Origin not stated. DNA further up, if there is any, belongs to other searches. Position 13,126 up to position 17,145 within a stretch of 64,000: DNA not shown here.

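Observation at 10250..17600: Low-GC (~40-48%) genomic island carrying a GAF histidine kinase, an orphan receiver and a 1227-aa multidomain protein, bordered by an IS200 tnpA remnant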

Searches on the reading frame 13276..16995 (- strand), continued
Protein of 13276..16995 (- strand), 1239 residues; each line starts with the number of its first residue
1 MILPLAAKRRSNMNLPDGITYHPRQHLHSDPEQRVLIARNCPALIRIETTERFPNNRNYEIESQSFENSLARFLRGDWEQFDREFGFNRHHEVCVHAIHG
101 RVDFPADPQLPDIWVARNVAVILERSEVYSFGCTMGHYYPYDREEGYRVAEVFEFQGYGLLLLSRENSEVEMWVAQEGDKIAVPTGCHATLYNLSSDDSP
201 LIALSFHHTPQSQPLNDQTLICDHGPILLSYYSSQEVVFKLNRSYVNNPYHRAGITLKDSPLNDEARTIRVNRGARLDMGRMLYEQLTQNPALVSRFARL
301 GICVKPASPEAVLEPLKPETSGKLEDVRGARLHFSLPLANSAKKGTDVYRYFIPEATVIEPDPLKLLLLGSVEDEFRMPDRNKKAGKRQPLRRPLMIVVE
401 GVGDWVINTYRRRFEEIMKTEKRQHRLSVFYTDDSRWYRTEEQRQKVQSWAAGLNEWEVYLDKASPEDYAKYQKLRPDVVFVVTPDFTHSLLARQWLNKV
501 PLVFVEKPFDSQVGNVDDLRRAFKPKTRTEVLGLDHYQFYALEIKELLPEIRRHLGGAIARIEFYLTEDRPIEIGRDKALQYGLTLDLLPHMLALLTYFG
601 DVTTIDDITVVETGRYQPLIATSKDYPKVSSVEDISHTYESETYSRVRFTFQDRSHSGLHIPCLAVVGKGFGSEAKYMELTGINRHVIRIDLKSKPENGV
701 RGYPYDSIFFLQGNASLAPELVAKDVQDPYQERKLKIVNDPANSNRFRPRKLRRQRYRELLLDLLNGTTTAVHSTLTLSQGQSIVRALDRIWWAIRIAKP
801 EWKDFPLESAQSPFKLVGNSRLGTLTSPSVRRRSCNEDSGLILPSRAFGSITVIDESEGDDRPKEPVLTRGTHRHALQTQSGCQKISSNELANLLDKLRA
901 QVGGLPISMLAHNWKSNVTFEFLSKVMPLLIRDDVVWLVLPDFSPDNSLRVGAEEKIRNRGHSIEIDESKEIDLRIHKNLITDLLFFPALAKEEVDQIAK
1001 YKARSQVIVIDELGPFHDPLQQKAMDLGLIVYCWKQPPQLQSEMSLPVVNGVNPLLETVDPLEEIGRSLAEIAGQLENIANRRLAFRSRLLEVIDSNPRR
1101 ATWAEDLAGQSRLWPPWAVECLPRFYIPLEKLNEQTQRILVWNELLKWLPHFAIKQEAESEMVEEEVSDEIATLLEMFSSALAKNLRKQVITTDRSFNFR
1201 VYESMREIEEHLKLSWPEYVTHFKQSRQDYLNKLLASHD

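Call 24: find_encoding_contigs(protein=P0010, flank=9000, max_places=1)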
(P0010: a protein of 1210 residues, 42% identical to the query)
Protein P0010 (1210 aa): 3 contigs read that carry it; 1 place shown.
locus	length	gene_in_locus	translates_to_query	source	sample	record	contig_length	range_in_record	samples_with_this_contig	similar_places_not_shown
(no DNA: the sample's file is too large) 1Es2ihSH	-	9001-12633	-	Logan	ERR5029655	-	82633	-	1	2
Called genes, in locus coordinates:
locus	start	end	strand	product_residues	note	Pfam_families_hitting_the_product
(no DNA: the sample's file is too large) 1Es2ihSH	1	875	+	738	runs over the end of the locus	PF27135:HTH_TnsB, PF09299:Mu-transpos_C (weak)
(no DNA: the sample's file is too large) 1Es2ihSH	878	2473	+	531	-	PF05621:TniB, PF13401:AAA_22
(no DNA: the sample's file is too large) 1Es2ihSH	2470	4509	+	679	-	PF06527:TniQ, PF15978:TnsD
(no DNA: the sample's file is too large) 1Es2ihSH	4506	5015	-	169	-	PF14279:HNH_5 (faint), PF01844:HNH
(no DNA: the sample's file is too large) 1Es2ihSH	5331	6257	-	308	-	PF13676:TIR_2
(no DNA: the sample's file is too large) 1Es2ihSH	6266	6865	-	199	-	-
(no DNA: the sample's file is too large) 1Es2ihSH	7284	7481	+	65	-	-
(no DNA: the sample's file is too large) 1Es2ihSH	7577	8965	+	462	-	PF09992:NAGPA (faint)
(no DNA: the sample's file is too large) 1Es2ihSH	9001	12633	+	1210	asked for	-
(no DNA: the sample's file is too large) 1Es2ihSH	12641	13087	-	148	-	-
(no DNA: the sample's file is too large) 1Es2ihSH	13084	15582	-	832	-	PF01590:GAF, PF13185:GAF_2, PF13492:GAF_3 (faint), PF01590:GAF, PF13185:GAF_2, PF01590:GAF (weak), PF02518:HATPase_c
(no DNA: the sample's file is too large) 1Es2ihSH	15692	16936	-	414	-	PF01381:HTH_3, PF12844:HTH_19 (faint), PF13560:HTH_31, PF00483:NTP_transferase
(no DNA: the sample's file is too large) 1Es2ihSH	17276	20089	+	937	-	-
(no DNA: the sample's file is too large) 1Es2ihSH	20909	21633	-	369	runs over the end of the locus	PF05977:MFS_3 (weak), PF07690:MFS_1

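Call 36: search_protein_families(library=pfam, proteins=[P0046, L001:6526-7995:+, L003:6535-7935:+, L005:6519-7913:+, L006:2969-4357:+, L001:4960-6351:+, L006:11123-12388:-, P0036, L004:5565-7040:-], max_evalue=0.1)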
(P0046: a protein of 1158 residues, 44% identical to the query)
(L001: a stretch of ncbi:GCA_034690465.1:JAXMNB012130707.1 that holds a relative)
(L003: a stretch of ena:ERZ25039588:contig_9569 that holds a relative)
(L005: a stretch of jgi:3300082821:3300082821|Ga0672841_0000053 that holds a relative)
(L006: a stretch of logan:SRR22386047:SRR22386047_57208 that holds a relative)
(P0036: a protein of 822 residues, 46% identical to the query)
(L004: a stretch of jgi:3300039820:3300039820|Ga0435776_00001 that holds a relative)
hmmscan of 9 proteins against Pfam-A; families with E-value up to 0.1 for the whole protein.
P0046 (1158 aa): 3 families
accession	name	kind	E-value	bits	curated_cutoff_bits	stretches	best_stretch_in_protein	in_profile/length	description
PF01048.26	PNP_UDP_1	-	6.2e-18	65.5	25.1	1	11-260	2-232/233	Phosphorylase superfamily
PF01408.29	GFO_IDH_MocA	-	1.5e-05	26.1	24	1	821-876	62-117/120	Oxidoreductase family, NAD-binding Rossmann fold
PF20694.2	TRADD-like_N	-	0.01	16.1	23.7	1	295-340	6-53/69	TRADD-like N-terminal domain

L001:6526-7995:+ (489 aa): 1 family
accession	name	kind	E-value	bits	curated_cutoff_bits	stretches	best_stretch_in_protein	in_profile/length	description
PF09992.14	NAGPA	-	9.4e-06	26.4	25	1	377-425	93-139/169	Phosphodiester glycosidase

L003:6535-7935:+ (466 aa): 1 family
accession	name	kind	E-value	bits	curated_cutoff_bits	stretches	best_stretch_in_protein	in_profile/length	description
PF09992.14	NAGPA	-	1.9e-06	28.6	25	1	384-430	93-137/169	Phosphodiester glycosidase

L005:6519-7913:+ (464 aa): 2 families
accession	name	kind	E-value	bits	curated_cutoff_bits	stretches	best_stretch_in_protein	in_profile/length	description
PF09992.14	NAGPA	-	6.9e-05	23.5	25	1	381-428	93-138/169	Phosphodiester glycosidase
PF19901.4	DUF6374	-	0.021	14.8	25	0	82-108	15-40/59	Family of unknown function (DUF6374)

L006:2969-4357:+ (462 aa): 2 families
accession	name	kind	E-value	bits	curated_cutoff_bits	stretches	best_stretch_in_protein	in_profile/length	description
PF00365.25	PFK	-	4.3e-57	194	30.9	1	94-408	1-274/277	Phosphofructokinase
PF00772.26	DnaB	-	0.072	13.6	23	0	4-40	3-39/103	DnaB-like helicase N terminal domain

L001:4960-6351:+ (463 aa): 2 families
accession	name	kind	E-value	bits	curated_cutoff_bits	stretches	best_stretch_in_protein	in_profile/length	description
PF00365.25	PFK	-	2.8e-59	201.2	30.9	1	94-408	1-274/277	Phosphofructokinase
PF00781.29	DAGK_cat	-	0.0033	17.4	23.6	1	164-244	37-111/125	Diacylglycerol kinase catalytic domain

L006:11123-12388:- (421 aa): 5 families
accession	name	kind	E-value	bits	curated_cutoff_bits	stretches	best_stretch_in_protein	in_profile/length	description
PF03712.20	Cu2_monoox_C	-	0.00043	20.2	23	1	275-402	7-135/157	Copper type II ascorbate-dependent monooxygenase, C-terminal domain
PF13442.11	Cytochrome_CBB3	-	0.00047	20.9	27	1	40-89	6-53/68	Cytochrome C oxidase, cbb3-type, subunit III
PF14376.11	Haem_bd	-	0.019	15.4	27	0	72-114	93-131/133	Haem-binding domain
PF00034.26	Cytochrom_C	-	0.021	16.6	21.3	1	43-115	7-87/90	Cytochrome c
PF01082.25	Cu2_monooxygen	-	0.094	13.3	30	0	152-196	9-55/130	Copper type II ascorbate-dependent monooxygenase, N-terminal domain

P0036 (822 aa): 2 families
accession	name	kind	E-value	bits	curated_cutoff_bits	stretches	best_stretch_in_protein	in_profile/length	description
PF06560.17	GPI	-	4.8e-06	26.4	20.7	1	128-221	70-168/182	Glucose-6-phosphate isomerase (GPI)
PF01408.29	GFO_IDH_MocA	-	6.4e-06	27.3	24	1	468-523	62-117/120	Oxidoreductase family, NAD-binding Rossmann fold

L004:5565-7040:- (491 aa): 7 families
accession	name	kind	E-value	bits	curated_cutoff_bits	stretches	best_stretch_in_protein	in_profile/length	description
PF02518.31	HATPase_c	-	6.2e-16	59.3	26.4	1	360-488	3-109/111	Histidine kinase-, DNA gyrase B-, and HSP90-like ATPase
PF08448.16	PAS_4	-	9.7e-07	29.4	23.1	1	17-126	2-109/110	PAS fold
PF00989.32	PAS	-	7e-05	23.2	22.6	1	16-119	7-110/113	PAS fold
PF13426.13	PAS_9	-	0.0061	17.3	27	1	23-123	4-102/103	PAS domain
PF12860.13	PAS_7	-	0.016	15.8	27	0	18-48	3-33/115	PAS fold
PF17765.7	MLTR_LBD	-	0.044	14.3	26.3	0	16-45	9-39/168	MmyB-like transcription regulator ligand binding domain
PF13188.13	PAS_8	-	0.068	13.6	21.8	0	19-52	10-43/65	PAS domain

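Call 41: find_related_loci(query=A1, collection=genome_contigs, flank=10000)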
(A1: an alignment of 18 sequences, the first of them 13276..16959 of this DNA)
Query A1 (1227 aa) in genome_contigs; peptide patterns used: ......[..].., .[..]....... (x = any residue, [..] = any of these).
18 stretches matched a pattern; 2 encode a relative of the query (tblastn E <= 1e-3); 2 distinct loci.
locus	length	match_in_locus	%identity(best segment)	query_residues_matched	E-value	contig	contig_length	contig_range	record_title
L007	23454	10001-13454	41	1-1193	1e-179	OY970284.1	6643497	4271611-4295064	MAG: Thermoanaerobaculia bacterium isolate MFD05513.bin.1.42 genome assembly, chromosome: 1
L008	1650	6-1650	51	375-927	1e-132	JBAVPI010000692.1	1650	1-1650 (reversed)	MAG: Pyrinomonadaceae bacterium isolate MFD00676_ilm_asm_bin4 k127_139605, whole genome shotgun sequence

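Call 44: search_protein_families(library=pfam, proteins=[L007:5426-8386:+, L007:16585-18315:-, L007:18932-20200:+, L007:4356-5369:-, L007:3310-4359:-, L007:1350-2567:-, L007:53-1357:-, L007:21910-23259:+, L007:18174-18863:-, L007:8619-10004:+], max_evalue=0.001)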
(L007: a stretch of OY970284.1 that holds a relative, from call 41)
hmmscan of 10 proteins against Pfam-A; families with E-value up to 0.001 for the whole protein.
L007:5426-8386:+ (986 aa): 3 families
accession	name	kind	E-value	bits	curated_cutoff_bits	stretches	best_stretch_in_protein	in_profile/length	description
PF12770.12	CHAT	-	6.8e-66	223.1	24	1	705-984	4-289/289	CHAT domain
PF13424.12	TPR_12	-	3.5e-16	59.6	30.1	2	390-456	9-77/77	Tetratricopeptide repeat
PF00515.34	TPR_1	-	6.6e-05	23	27.8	0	430-454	7-31/34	Tetratricopeptide repeat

L007:16585-18315:- (576 aa): 1 family
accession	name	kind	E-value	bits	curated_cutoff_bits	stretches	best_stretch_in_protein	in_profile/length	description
PF14362.11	DUF4407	-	0.00085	19.1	31.3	1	97-290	31-218/297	Domain of unknown function (DUF4407)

L007:18932-20200:+ (422 aa): 1 family
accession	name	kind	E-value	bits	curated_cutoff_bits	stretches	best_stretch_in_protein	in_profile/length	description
PF04198.19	Sugar-bind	-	4.7e-08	33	27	1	70-161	6-89/257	Putative sugar-binding domain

L007:4356-5369:- (337 aa): 1 family
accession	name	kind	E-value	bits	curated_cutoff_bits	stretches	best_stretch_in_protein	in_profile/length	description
PF04542.20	Sigma70_r2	-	0.00083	19.6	24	0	47-117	6-68/71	Sigma-70 region 2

L007:3310-4359:- (349 aa): 1 family
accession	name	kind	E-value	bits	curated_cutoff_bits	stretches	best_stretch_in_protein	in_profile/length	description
PF13490.11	zf-HC2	-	1.3e-08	35.3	22.2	1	68-95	8-35/35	Putative zinc-finger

L007:1350-2567:- (405 aa): 2 families
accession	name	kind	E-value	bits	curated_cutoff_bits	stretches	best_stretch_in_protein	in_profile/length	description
PF12704.14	MacB_PCD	-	1.9e-43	149.6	27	1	21-233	1-195/207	MacB-like periplasmic core domain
PF02687.27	FtsX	-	1e-16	61.5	25.5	1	285-394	2-116/120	FtsX-like permease C-terminal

L007:53-1357:- (434 aa): 3 families
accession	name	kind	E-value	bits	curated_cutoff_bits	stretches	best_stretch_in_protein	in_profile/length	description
PF16576.10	HlyD_D23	-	2.4e-19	69.9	30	1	47-309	3-214/214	Barrel-sandwich domain of CusB or HlyD membrane-fusion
PF13437.12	HlyD_3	-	7.3e-14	52.8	22.2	1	200-299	2-96/106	HlyD family secretion protein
PF13533.13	Biotin_lipoyl_2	-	0.00036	20.7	29.8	0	62-93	1-32/32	Biotin-lipoyl like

L007:21910-23259:+ (449 aa): 2 families
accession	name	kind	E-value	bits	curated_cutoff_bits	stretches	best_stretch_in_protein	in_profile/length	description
PF01171.26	ATP_bind_3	-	2.3e-46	158.2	27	1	20-193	2-181/182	PP-loop family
PF11734.13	TilS_C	-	5.9e-20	70.9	22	1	355-421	2-68/74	TilS substrate C-terminal domain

L007:18174-18863:- (229 aa): 0 families

L007:8619-10004:+ (461 aa): 0 families

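Call 87: search_protein_families(library=padloc, proteins=[L001:6526-7995:+, P0046, L007:5426-8386:+, L007:16585-18315:-], max_evalue=0.01)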
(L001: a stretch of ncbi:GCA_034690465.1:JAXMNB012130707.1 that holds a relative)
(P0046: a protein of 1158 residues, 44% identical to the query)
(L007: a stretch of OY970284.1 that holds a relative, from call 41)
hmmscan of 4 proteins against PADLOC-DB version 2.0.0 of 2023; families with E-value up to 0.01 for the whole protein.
L001:6526-7995:+ (489 aa): 0 families

P0046 (1158 aa): 2 families
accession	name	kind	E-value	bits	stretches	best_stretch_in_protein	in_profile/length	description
PDLC04726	PDC-M60C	-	1.8e-27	94.2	1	5-261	145-399/407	-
PDLC00759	Effector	-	2.3e-17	60.7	2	3-125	236-353/506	PN-superfamily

L007:5426-8386:+ (986 aa): 1 family
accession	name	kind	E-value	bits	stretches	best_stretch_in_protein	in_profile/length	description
PDLC01169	TPR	-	1.5e-10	38.9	1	226-360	111-234/252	TPR repeats containing protein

L007:16585-18315:- (576 aa): 2 families
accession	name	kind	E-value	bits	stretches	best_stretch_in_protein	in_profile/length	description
PDLC03865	LmuB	-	0.0028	13.9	1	416-547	369-497/1007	-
PDLC03859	LmuB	-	0.0037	14.5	1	435-547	345-458/611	-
